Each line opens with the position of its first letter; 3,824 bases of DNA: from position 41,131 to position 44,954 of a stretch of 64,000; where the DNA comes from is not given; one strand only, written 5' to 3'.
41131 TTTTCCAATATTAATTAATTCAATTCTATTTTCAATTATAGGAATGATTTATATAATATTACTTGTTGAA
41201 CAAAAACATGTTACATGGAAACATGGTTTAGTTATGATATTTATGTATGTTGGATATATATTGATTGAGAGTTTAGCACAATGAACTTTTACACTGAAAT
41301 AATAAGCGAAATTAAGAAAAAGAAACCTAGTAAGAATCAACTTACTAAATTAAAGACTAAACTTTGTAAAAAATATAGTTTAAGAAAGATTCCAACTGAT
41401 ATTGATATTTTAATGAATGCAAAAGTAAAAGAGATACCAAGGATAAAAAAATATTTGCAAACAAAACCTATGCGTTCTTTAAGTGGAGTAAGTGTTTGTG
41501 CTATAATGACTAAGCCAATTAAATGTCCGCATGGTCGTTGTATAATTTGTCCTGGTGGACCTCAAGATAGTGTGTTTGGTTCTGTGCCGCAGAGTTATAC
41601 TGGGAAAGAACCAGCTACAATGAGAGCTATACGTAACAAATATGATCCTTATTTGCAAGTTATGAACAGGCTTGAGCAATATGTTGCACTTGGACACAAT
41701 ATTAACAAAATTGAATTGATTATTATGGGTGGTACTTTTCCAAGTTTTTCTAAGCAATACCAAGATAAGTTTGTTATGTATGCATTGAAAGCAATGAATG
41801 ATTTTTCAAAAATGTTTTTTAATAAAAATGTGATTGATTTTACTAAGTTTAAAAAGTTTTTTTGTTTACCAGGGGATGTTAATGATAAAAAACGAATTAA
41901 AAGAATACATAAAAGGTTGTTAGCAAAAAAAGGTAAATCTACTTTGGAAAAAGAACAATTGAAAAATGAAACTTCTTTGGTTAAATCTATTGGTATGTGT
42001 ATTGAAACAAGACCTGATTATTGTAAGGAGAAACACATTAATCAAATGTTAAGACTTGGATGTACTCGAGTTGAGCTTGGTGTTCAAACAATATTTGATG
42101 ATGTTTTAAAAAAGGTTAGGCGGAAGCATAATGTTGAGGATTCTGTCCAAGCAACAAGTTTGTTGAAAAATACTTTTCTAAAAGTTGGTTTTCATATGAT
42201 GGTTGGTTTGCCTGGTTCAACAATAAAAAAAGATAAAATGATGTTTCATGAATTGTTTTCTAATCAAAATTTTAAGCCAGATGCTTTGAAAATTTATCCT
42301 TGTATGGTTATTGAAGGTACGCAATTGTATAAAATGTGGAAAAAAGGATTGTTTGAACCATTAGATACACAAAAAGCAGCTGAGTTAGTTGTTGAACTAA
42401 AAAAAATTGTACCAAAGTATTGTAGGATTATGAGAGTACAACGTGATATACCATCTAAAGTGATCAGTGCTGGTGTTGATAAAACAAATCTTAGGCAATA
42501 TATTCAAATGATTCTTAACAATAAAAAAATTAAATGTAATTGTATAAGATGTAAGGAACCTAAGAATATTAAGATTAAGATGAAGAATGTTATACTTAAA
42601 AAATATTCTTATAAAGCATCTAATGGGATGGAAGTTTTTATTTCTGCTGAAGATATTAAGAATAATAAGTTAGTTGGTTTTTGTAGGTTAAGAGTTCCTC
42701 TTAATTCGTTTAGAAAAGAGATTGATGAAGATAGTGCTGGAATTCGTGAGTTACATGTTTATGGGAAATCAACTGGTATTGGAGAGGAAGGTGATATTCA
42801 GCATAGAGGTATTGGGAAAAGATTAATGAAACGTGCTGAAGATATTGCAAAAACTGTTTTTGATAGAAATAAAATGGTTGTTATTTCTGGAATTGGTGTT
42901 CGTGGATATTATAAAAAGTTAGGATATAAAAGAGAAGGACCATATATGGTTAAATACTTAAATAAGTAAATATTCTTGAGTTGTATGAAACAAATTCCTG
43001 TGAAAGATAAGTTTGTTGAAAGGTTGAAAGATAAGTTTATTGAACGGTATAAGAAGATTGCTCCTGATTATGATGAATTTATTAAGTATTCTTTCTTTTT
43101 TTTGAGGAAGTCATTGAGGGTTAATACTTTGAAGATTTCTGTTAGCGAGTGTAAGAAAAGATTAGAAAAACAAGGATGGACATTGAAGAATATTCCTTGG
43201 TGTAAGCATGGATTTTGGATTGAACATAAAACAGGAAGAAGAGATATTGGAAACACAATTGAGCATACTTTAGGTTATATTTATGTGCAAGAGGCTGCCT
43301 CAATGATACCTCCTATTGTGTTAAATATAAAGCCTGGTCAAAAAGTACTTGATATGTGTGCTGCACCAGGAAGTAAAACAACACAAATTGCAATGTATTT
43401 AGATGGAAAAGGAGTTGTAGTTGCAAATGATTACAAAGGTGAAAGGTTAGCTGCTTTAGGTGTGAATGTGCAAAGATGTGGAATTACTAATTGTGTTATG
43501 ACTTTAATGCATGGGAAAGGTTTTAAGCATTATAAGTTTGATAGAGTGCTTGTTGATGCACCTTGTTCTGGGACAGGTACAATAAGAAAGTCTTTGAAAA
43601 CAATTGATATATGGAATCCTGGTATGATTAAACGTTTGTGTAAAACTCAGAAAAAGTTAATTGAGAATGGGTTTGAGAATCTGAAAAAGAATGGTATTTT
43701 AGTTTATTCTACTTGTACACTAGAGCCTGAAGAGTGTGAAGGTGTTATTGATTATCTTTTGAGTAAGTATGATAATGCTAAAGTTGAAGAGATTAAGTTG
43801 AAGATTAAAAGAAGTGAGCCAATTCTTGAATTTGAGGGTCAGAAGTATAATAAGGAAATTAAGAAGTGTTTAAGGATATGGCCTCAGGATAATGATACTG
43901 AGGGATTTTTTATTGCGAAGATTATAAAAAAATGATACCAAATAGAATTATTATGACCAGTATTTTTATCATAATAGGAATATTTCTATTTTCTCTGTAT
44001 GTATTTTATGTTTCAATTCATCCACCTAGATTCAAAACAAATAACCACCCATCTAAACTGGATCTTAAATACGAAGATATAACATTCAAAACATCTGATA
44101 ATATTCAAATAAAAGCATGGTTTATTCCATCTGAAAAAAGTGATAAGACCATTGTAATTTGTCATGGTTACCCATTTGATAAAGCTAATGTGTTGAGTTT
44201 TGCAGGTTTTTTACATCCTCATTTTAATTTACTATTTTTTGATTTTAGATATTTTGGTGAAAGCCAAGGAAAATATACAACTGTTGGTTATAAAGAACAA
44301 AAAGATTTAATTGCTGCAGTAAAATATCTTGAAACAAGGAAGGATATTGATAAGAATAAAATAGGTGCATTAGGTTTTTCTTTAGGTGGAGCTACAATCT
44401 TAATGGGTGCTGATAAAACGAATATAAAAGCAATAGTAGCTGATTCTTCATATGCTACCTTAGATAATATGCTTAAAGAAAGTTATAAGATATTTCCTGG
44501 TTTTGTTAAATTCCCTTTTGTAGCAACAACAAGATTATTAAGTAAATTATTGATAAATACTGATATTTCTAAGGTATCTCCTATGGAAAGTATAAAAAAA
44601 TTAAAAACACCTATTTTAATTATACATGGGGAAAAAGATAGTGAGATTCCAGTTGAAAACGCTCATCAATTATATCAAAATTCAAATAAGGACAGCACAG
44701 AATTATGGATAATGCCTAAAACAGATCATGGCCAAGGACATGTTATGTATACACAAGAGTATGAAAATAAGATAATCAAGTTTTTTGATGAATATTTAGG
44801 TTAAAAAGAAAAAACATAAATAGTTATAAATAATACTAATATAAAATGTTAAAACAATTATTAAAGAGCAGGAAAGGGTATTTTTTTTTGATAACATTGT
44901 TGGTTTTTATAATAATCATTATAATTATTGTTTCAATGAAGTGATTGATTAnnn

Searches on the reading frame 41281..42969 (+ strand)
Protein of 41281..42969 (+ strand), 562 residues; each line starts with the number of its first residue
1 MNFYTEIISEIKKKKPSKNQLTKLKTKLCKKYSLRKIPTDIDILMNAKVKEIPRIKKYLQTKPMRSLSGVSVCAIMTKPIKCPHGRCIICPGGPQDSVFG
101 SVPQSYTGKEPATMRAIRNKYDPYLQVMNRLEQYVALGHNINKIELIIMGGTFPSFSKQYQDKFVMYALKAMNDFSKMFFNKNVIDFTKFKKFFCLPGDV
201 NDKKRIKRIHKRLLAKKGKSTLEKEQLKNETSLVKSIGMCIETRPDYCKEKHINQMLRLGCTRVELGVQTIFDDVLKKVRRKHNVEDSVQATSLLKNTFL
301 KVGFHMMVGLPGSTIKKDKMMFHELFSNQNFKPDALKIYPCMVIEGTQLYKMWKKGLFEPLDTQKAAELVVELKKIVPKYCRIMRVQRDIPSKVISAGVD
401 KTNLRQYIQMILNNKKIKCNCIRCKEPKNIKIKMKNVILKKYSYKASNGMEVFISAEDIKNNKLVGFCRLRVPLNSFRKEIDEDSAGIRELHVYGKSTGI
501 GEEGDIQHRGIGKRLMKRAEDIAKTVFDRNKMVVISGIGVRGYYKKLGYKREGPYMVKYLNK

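Call 28: search_protein_families(library=pfam, proteins=[window:41281-42969:+], max_evalue=0.001)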
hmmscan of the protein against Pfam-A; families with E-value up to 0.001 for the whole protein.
window:41281-42969:+ (562 aa): 6 families
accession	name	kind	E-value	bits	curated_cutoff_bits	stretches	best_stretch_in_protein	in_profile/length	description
PF16199.10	Radical_SAM_C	-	4.5e-21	75.2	31.9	1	333-409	1-80/85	Radical_SAM C-terminal domain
PF04055.27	Radical_SAM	-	2.7e-16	60.6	29.5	1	190-317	46-158/166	Radical SAM superfamily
PF23613.1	ELP3_N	-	3e-11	43.6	27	1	3-66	4-69/70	ELP3 N-terminal domain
PF13673.13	Acetyltransf_10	-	3.5e-06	27.4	23.6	1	505-554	62-112/128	Acetyltransferase (GNAT) domain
PF00583.31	Acetyltransf_1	-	2.2e-05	25.2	20.7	1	451-549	34-116/116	Acetyltransferase (GNAT) family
PF13508.13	Acetyltransf_7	-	8.8e-05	23.3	27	1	459-550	11-83/84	Acetyltransferase (GNAT) domain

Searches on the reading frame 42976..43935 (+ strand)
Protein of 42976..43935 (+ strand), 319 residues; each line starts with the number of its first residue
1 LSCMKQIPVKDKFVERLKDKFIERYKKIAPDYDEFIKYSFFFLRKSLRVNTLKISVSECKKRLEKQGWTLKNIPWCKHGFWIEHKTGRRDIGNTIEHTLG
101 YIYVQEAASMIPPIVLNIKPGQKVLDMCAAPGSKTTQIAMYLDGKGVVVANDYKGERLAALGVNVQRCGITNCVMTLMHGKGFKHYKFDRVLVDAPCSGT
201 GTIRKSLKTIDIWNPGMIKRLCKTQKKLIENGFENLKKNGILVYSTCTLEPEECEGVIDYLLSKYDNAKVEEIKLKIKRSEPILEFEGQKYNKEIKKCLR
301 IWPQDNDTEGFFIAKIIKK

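Call 28: search_protein_families(library=pfam, proteins=[window:42976-43935:+], max_evalue=0.001)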
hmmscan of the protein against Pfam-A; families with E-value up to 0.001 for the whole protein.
window:42976-43935:+ (319 aa): 5 families
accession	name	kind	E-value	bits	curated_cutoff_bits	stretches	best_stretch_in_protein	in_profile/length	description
PF01189.24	Methyltr_RsmB-F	-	9.5e-51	172.7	27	1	114-316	2-198/199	16S rRNA methyltransferase RsmB/F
PF17125.10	Methyltr_RsmF_N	-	3.7e-19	69.4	34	1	17-107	1-86/86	N-terminal domain of 16S rRNA methyltransferase RsmF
PF01728.25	FtsJ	-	6.7e-07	29.8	24.1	1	118-271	19-162/181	FtsJ-like methyltransferase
PF22458.1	RsmF-B_ferredox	-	6.9e-06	26.6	27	1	46-84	31-69/74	Methyltr_RsmF/B-like, ferredoxin-like domain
PF13847.12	Methyltransf_31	-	0.00048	20.3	27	1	118-250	1-115/145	Methyltransferase domain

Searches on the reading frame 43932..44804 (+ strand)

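Call 28: search_protein_families(library=pfam, proteins=[window:43932-44804:+], max_evalue=0.001)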
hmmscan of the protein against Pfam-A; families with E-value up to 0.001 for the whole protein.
window:43932-44804:+ (290 aa): 12 families
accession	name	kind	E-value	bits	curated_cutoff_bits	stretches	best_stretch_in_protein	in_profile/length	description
PF00326.27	Peptidase_S9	-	1.7e-18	67.3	22.6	1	117-290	39-211/213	Prolyl oligopeptidase family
PF02129.25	Peptidase_S15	-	1.8e-12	48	23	1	98-177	52-132/262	X-Pro dipeptidyl-peptidase (S15 family)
PF00561.26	Abhydrolase_1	-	1e-10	42.1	25.8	1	73-177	2-103/245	alpha/beta hydrolase fold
PF20434.5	BD-FAE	-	5.8e-10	39.5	26.8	1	123-249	67-213/215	BD-FAE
PF01738.24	DLH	-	9.8e-10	38.8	21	1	123-266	78-186/217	Dienelactone hydrolase family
PF12146.15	Hydrolase_4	-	3e-09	37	27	0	220-266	186-232/239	Serine aminopeptidase, S33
PF05448.18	AXE1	-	9.7e-07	28.3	21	1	125-275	159-312/321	Acetyl xylan esterase (AXE1)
PF12697.13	Abhydrolase_6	-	1.3e-06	29.7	26.3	1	74-179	1-94/217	Alpha/beta hydrolase family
PF08840.17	BAAT_C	-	3.8e-06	27.5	20.9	1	129-265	9-157/210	BAAT / Acyl-CoA thioester hydrolase C terminal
PF12740.14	PETase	-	3.9e-05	23.6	28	0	131-176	114-160/263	PET hydrolase-like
PF02230.22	Abhydrolase_2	-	4.5e-05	23.8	23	0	224-267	155-200/217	Phospholipase/Carboxylesterase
PF03959.19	FSH1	-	0.00032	20.9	21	0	129-270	88-199/211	Serine hydrolase (FSH1)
